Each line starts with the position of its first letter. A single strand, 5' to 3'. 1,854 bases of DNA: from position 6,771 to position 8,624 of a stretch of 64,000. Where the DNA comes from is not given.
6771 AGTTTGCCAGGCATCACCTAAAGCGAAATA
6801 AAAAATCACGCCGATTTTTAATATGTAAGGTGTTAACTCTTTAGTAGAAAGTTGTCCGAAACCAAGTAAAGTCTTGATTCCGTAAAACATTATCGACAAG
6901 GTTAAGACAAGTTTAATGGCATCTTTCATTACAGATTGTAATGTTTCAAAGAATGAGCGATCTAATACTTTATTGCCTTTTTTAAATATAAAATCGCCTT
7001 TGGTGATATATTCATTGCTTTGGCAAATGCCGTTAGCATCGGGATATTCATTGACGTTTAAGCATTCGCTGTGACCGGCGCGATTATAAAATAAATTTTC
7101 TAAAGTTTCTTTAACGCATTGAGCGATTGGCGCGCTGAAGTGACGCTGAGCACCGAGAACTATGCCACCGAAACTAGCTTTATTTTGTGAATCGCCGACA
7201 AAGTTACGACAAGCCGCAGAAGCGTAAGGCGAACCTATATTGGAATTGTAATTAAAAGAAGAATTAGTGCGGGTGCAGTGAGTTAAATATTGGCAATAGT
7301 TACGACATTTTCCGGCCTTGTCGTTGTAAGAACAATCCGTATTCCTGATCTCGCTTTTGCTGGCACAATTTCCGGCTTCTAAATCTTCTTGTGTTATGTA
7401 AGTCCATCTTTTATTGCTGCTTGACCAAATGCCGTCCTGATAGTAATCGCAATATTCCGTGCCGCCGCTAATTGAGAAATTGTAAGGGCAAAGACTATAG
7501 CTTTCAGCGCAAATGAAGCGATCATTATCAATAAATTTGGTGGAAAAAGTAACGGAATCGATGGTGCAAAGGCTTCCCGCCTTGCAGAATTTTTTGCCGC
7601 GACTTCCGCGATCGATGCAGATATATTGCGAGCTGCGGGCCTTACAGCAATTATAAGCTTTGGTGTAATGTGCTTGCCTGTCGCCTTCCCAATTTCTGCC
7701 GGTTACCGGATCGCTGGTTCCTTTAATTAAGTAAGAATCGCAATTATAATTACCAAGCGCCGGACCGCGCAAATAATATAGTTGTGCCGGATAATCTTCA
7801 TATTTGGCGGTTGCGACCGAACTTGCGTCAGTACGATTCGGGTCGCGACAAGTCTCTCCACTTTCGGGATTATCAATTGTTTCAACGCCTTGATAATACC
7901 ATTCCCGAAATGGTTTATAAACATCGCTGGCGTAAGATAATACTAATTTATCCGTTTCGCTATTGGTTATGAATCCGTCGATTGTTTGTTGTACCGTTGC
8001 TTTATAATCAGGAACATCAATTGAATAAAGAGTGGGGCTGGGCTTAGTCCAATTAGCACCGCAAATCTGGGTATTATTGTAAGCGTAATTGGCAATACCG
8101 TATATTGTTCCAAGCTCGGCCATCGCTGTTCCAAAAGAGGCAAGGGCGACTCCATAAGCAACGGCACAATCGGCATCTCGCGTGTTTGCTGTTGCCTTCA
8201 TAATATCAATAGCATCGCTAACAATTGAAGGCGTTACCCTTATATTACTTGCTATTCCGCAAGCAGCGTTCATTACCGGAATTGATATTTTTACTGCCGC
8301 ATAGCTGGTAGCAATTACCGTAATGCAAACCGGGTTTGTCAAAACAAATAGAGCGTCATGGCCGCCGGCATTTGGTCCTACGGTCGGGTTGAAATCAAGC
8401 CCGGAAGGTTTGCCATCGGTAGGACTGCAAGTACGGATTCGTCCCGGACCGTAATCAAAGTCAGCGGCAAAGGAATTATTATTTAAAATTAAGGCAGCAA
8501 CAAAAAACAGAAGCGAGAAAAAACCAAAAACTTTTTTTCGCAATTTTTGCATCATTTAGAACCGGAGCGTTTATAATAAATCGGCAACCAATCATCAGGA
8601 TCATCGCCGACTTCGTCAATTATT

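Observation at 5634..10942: A translationally coupled virB4-virB6 operon lacks virB3 and encodes a single giant VirB6 with a 24-cysteine N-terminal domain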

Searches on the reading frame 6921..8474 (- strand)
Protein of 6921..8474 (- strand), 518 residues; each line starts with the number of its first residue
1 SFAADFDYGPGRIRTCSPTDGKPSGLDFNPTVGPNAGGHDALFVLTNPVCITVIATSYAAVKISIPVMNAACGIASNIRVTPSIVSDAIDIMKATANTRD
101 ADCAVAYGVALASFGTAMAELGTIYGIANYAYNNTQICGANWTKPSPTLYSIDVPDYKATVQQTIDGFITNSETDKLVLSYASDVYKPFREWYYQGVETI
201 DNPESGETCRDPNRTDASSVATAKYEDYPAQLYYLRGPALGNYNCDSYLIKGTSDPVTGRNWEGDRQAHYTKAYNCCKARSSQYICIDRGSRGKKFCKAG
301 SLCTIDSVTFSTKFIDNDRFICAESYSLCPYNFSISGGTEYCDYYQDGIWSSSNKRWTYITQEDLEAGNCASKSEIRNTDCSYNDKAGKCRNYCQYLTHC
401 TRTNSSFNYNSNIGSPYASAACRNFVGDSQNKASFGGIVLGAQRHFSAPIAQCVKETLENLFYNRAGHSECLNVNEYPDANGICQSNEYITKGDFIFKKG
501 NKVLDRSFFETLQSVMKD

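Call 40: search_protein_representatives(protein=window:6921-8474:-)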
Query: 518 residues. Proteins with E-value up to 0.001 (for the whole library): 191; up to 1e-10: 152; up to 1e-30: 77. The best 150 are listed.
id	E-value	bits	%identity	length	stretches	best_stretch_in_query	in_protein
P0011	2.9e-170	583.8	58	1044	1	6-517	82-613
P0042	1.6e-162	558.3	56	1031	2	294-518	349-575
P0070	8.9e-147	506.3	53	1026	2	316-516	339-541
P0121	2.2e-143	495.2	51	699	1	4-516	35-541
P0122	2.7e-141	488.3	50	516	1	20-515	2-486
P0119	1.1e-132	459.9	49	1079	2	204-517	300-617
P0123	1.9e-132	459.1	51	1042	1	11-514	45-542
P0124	6.5e-132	457.3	55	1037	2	287-518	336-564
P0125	2.0e-125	435.9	48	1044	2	293-516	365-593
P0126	2.5e-123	429.0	49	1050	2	205-516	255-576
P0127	2.1e-118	412.7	46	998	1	8-515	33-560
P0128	6.0e-113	394.7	49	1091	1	8-516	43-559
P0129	7.0e-107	374.7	45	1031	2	216-514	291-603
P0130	1.8e-104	366.8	45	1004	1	6-514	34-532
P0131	2.0e-104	366.6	45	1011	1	9-515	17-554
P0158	1.8e-46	175.4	33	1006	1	27-518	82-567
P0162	2.6e-41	158.4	37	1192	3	384-514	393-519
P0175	5.2e-35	137.6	38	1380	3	390-513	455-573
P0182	1.9e-33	132.4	39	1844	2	380-495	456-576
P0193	4.4e-31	124.6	36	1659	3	387-514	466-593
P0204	2.4e-26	109.0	29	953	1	8-514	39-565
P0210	4.1e-25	104.9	40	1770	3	187-352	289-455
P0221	5.5e-21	91.3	35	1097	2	186-499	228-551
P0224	2.5e-20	89.1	39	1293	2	316-495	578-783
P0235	6.3e-18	81.2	33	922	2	379-484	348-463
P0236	1.4e-17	80.1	35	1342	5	439-487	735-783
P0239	3.0e-17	79.0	35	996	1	190-492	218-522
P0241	6.1e-17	78.0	30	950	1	111-493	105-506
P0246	2.9e-15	72.4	35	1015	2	189-493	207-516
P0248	5.8e-15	71.4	32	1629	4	431-487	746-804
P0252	1.1e-14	70.5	35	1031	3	308-433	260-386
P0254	1.2e-13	67.1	31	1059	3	301-500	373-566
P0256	7.6e-13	64.5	32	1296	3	444-513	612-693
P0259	2.1e-12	63.0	30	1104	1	162-496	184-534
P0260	3.8e-12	62.1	32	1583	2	176-489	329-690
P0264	1.7e-11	60.0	31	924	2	97-352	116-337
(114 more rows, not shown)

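Call 42: list_cluster_members(proteins=[P0162, P0175, P0182, P0193, P0210, P0236, P0248, P0158, P0204, P0001])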
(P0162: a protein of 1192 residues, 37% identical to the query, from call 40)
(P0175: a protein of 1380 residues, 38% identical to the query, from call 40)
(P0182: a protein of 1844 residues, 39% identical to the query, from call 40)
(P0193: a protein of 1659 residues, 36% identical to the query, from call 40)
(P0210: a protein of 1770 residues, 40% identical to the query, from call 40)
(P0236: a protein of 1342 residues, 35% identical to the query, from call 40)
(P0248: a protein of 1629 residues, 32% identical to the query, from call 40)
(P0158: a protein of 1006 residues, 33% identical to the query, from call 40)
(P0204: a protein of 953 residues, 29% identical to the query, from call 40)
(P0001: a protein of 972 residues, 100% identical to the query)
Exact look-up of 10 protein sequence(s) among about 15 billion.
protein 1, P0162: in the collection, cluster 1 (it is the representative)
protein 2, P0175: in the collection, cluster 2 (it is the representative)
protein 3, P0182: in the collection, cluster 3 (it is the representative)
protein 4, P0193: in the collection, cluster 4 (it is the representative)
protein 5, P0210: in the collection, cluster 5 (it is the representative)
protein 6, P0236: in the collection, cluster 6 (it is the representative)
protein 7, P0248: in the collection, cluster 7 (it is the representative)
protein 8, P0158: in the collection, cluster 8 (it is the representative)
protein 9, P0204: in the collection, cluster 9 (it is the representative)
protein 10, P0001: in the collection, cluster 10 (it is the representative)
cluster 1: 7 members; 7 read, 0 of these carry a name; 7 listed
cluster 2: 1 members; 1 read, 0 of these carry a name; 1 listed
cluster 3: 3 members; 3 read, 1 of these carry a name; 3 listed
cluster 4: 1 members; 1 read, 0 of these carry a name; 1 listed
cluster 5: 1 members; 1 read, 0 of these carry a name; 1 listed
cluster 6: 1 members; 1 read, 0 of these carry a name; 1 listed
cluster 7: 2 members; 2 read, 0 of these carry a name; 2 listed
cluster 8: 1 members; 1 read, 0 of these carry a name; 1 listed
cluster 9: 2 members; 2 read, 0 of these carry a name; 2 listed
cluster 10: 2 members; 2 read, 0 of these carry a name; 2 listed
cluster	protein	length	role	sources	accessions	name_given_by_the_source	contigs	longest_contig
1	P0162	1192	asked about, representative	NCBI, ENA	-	-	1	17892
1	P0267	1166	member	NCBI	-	-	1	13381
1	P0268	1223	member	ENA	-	-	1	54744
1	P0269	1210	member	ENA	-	-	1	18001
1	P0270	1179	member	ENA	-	-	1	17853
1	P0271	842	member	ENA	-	-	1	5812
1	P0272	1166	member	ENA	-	-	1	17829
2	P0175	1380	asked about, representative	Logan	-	-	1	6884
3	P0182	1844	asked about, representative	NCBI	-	-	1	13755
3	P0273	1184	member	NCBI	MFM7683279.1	MAG: type IV secretion system protein, partial [Bacteroidota bacterium]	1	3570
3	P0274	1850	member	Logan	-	-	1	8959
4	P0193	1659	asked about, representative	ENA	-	-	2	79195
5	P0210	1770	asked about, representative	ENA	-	-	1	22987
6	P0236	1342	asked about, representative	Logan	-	-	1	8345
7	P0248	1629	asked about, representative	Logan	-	-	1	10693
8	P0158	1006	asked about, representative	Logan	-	-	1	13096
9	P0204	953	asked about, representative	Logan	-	-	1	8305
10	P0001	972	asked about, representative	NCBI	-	-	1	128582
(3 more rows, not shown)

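Call 49: find_encoding_contigs(protein=P0193, flank=10000, max_places=1)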
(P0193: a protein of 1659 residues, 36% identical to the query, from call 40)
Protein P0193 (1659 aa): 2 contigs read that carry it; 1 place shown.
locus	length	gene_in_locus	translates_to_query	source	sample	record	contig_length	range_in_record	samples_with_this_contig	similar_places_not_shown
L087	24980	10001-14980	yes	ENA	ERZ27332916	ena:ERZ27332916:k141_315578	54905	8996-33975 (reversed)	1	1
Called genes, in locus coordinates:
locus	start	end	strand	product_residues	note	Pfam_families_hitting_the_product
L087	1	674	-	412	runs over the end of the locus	PF01546:Peptidase_M20, PF07687:M20_dimer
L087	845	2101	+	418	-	PF02403:Seryl_tRNA_N, PF00587:tRNA-synt_2b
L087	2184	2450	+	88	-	PF01649:Ribosomal_S20p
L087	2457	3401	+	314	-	PF07549:Sec_GG, PF02355:SecD_SecF_C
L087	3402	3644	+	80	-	-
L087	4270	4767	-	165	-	PF06347:SH3_4, PF08239:SH3_3 (weak), PF06347:SH3_4, PF08239:SH3_3 (weak)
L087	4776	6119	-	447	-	PF00483:NTP_transferase, PF01128:IspD, PF12804:NTP_transf_3, PF25084:LbH_EIF2B (weak), PF00132:Hexapep, PF25087:GMPPB_C, PF00132:Hexapep, PF14602:Hexapep_2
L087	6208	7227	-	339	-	PF03807:F420_oxidored (weak), PF07991:KARI_N, PF01450:KARI_C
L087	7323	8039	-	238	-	PF01925:TauE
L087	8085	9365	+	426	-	-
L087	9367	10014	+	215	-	PF01634:HisG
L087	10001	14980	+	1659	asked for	PF04610:TrbL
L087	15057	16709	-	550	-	PF01541:GIY-YIG, PF27096:UvrC_M, PF02151:UVR, PF22920:UvrC_RNaseH, PF08459:UvrC_RNaseH_dom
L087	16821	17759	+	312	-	PF02511:Thy1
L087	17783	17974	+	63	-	PF02416:TatA_B_E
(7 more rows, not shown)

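Call 50: find_encoding_contigs(protein=P0210, flank=10000, max_places=1)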
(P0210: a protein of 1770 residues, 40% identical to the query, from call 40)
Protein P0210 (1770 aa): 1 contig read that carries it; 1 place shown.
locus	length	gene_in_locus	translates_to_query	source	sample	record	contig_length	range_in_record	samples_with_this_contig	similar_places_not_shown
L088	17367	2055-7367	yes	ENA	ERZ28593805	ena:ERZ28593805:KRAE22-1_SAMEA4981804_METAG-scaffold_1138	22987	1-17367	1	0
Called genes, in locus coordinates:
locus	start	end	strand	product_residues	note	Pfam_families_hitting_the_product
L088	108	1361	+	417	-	-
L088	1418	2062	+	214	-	PF01634:HisG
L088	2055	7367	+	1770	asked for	PF04610:TrbL (weak)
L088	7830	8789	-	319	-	PF08392:FAE1_CUT1_RppA (weak), PF00108:Thiolase_N (weak), PF08545:ACP_syn_III, PF08541:ACP_syn_III_C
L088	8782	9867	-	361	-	PF02504:FA_synthesis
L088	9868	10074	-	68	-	PF01783:Ribosomal_L32p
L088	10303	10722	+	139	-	PF04355:BamE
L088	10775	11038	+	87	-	-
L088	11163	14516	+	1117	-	PF12796:Ank_2, PF13637:Ank_4, PF12796:Ank_2, PF13637:Ank_4, PF13857:Ank_5, PF12796:Ank_2, PF13637:Ank_4, PF13637:Ank_4, +19 more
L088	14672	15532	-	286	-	PF03331:LpxC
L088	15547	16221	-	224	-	PF06271:RDD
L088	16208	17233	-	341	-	PF00586:AIRS, PF02769:AIRS_C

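Call 63: find_encoding_contigs(protein=P0241, flank=10000, max_places=1)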
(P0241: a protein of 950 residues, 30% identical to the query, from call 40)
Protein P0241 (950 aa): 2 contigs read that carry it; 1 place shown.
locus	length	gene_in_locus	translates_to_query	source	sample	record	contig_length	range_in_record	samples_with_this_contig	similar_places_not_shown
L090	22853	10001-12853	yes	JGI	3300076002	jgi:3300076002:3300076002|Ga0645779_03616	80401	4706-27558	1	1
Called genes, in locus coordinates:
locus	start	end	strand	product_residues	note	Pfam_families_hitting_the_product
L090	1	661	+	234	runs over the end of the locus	PF11139:SfLAP (weak)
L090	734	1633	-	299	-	-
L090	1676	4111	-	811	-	PF02518:HATPase_c, PF00204:DNA_gyraseB, PF01751:Toprim, PF21249:GyrB_hook, PF00986:DNA_gyraseB_C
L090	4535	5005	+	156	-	-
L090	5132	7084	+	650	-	PF02518:HATPase_c (faint), PF13589:HATPase_c_3, PF00183:HSP90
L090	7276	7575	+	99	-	PF05101:VirB3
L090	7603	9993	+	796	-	PF27097:VirB4_TrbE_N, PF03135:CagE_TrbE_VirB, PF12846:AAA_10 (faint), PF19044:P-loop_TraG (weak)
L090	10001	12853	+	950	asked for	PF04610:TrbL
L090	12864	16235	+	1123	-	PF04610:TrbL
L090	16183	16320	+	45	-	-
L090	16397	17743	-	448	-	PF10396:TrmE_N, PF12631:MnmE_helical, PF03193:RsgA_GTPase (faint), PF00350:Dynamin_N (weak), PF01926:MMR_HSR1, PF02421:FeoB_N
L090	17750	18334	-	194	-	-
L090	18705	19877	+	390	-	-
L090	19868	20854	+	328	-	PF01156:IU_nuc_hydro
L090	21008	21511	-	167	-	PF01782:RimM, PF24986:PRC_RimM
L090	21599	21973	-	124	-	PF00453:Ribosomal_L20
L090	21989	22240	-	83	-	PF01632:Ribosomal_L35p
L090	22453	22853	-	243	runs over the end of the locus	-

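Call 64: find_encoding_contigs(protein=P0224, flank=10000, max_places=1)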
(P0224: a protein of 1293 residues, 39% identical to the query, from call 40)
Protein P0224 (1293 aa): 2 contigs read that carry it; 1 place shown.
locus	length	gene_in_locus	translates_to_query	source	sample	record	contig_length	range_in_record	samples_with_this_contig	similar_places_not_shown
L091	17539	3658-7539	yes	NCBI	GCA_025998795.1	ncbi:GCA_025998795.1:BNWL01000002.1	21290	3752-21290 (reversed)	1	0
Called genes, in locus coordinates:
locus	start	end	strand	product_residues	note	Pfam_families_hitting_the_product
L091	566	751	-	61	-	-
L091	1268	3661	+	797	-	PF27097:VirB4_TrbE_N, PF03135:CagE_TrbE_VirB, PF12846:AAA_10 (faint), PF19044:P-loop_TraG (weak)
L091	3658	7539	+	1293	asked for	PF04610:TrbL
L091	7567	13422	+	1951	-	PF04610:TrbL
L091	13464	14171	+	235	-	-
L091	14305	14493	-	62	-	-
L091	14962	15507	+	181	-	-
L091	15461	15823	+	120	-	-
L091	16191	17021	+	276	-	PF03309:Pan_kinase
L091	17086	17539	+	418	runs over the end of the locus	PF12704:MacB_PCD, PF02687:FtsX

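Call 66: find_homologous_proteins(query=L090:7276-7575:+, max_evalue=0.001)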
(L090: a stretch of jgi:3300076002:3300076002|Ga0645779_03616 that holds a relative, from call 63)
Query L090:7276-7575:+ (99 aa): 76 proteins with E <= 0.001 among 76 candidates.
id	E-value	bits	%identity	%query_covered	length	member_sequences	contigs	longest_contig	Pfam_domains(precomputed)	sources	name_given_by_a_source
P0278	6.5e-59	214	100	100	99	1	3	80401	PF05101.19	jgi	jgi:type IV secretion system protein VirB3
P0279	2.2e-48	180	85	100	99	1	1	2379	PF05101.19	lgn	-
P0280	4.5e-47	176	80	100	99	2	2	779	PF05101.19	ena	-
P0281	8.7e-47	175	80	100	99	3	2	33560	PF05101.19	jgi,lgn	-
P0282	2.1e-44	167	80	100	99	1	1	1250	PF05101.19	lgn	-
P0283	3.8e-44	167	76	100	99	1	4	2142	PF05101.19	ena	-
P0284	9.4e-44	165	74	100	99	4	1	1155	PF05101.19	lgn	-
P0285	2.8e-43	164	74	100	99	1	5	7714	PF05101.19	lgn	-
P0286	3.1e-43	164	76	100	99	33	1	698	PF05101.19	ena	-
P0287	3.2e-43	164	76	100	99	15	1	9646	PF05101.19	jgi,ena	-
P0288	6.6e-43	163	76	100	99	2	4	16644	PF05101.19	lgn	-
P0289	7.3e-43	162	75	100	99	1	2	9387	PF05101.19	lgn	-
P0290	1.2e-42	162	76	100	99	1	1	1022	PF05101.19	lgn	-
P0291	1.7e-42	161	73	100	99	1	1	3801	PF05101.19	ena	-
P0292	2.2e-42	161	73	100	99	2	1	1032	PF05101.19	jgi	jgi:type IV secretion system protein VirB3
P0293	2.3e-42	161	73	100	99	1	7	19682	PF05101.19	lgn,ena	-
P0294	3.3e-42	160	72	100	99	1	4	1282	PF05101.19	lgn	-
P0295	6.6e-42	159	68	100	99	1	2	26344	PF05101.19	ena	-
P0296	7.2e-42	159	74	100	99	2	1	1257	PF05101.19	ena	-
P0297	9.5e-42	159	73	100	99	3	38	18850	PF05101.19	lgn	-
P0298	1.0e-41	159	72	100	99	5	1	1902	PF05101.19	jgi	jgi:type IV secretion system protein VirB3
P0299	1.5e-41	158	70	100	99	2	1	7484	PF05101.19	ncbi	ncbi:VirB3 family type IV secretion system protein [Pseudomonadota bacterium]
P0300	2.6e-41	158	74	100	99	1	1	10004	PF05101.19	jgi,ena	-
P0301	3.9e-41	157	73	100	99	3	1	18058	PF05101.19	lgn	-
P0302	4.2e-41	157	72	100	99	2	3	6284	PF05101.19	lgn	-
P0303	7.7e-41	156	70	100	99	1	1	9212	PF05101.19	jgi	jgi:type IV secretion system protein VirB3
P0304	7.8e-41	156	74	100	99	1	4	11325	PF05101.19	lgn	-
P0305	8.7e-41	156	86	84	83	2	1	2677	PF05101.19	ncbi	ncbi:MAG: hypothetical protein BV456_12060, partial [Thermoplasmata archaeon M8B2D]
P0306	1.0e-40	156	72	100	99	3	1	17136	PF05101.19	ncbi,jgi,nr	ncbi:MAG: VirB3 family type IV secretion system protein [Rickettsiales bacterium]|jgi:type IV secret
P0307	1.2e-40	155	72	100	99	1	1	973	PF05101.19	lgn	-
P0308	1.9e-40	155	69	100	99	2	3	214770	PF05101.19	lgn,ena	-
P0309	2.3e-40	154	73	100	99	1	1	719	PF05101.19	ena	-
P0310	4.5e-40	154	73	97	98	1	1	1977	PF05101.19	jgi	jgi:type IV secretion system protein VirB3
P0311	4.8e-40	153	68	100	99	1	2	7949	PF05101.19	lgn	-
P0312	4.9e-40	153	72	100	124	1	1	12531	PF05101.19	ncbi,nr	ncbi:MAG: VirB3 family type IV secretion system protein [Rickettsiales bacterium]|nr:VirB3 family ty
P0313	6.8e-40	153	72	100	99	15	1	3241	PF05101.19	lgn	-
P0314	7.1e-40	153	72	100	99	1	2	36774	PF05101.19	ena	-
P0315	8.6e-40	153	72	100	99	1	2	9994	PF05101.19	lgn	-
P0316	1.1e-39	152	71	100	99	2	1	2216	PF05101.19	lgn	-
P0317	1.8e-39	152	74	97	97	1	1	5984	PF05101.19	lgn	-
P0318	1.8e-39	152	71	100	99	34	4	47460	PF05101.19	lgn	-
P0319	6.2e-39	150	70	100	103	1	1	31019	PF05101.19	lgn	-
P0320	7.1e-39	150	70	100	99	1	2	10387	PF05101.19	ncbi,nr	ncbi:MAG: type IV secretion system protein VirB3 [Rickettsiales bacterium]|nr:MAG: type IV secretion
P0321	8.2e-39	150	70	100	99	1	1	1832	PF05101.19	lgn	-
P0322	1.2e-38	149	68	100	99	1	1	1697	PF05101.19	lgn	-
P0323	1.6e-38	149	69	100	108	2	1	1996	PF05101.19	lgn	-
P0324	2.6e-38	148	69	100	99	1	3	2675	PF05101.19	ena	-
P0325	2.8e-38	148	69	100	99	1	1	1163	PF05101.19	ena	-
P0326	2.9e-38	148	69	100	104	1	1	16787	PF05101.19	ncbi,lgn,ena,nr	ncbi:MAG TPA: VirB3 family type IV secretion system protein [Rickettsiales bacterium]|nr:VirB3 famil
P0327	3.1e-38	148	67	100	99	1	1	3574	PF05101.19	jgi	jgi:type IV secretion system protein VirB3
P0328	8.3e-38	146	70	97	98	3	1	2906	PF05101.19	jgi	jgi:type IV secretion system protein VirB3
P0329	8.4e-38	146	69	100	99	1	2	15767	PF05101.19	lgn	-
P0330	1.0e-37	146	65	100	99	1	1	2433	PF05101.19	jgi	jgi:type IV secretion system protein VirB3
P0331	1.1e-37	146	67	100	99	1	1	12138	PF05101.19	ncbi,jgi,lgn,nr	ncbi:MAG: VirB3 family type IV secretion system protein [Rickettsiales bacterium]|jgi:type IV secret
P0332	1.2e-37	146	66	100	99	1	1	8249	PF05101.19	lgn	-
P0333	1.6e-37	145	67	100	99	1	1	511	PF05101.19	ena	-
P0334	2.2e-37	145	66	100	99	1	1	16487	PF05101.19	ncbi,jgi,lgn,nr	ncbi:MAG: VirB3 family type IV secretion system protein [Rickettsiales bacterium]|jgi:type IV secret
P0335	2.2e-37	145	67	100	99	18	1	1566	PF05101.19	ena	-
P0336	2.9e-37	145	67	97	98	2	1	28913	PF05101.19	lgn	-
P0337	9.3e-37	143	69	100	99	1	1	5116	PF05101.19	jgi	jgi:type IV secretion system protein VirB3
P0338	1.8e-36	142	67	100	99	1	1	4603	PF05101.19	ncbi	-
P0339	2.4e-36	142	66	100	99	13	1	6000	PF05101.19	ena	-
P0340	2.4e-36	142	64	100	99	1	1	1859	PF05101.19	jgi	-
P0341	2.9e-36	141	70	97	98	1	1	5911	PF05101.19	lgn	-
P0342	4.9e-36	141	69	95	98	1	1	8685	PF05101.19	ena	-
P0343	6.8e-36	140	66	97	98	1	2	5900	PF05101.19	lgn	-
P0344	8.2e-36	140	66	97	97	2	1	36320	PF05101.19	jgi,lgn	jgi:type IV secretion system protein VirB3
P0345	1.3e-35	139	67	97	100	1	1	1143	PF05101.19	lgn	-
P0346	2.9e-35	138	66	97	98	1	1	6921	PF05101.19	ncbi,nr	ncbi:MAG: VirB3 family type IV secretion system protein [Rickettsiales bacterium]|nr:VirB3 family ty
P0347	4.2e-35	138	67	100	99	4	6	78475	PF05101.19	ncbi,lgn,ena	-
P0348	4.1e-34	134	65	97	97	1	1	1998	PF05101.19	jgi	jgi:type IV secretion system protein VirB3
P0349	9.3e-34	133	65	100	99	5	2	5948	PF05101.19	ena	-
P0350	1.2e-33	133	59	100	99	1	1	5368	PF05101.19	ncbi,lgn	-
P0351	6.3e-31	124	70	84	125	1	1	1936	PF05101.19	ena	-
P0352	1.8e-26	110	56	96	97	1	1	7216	PF05101.19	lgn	-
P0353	7.1e-18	82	46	97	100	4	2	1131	PF05101.19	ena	-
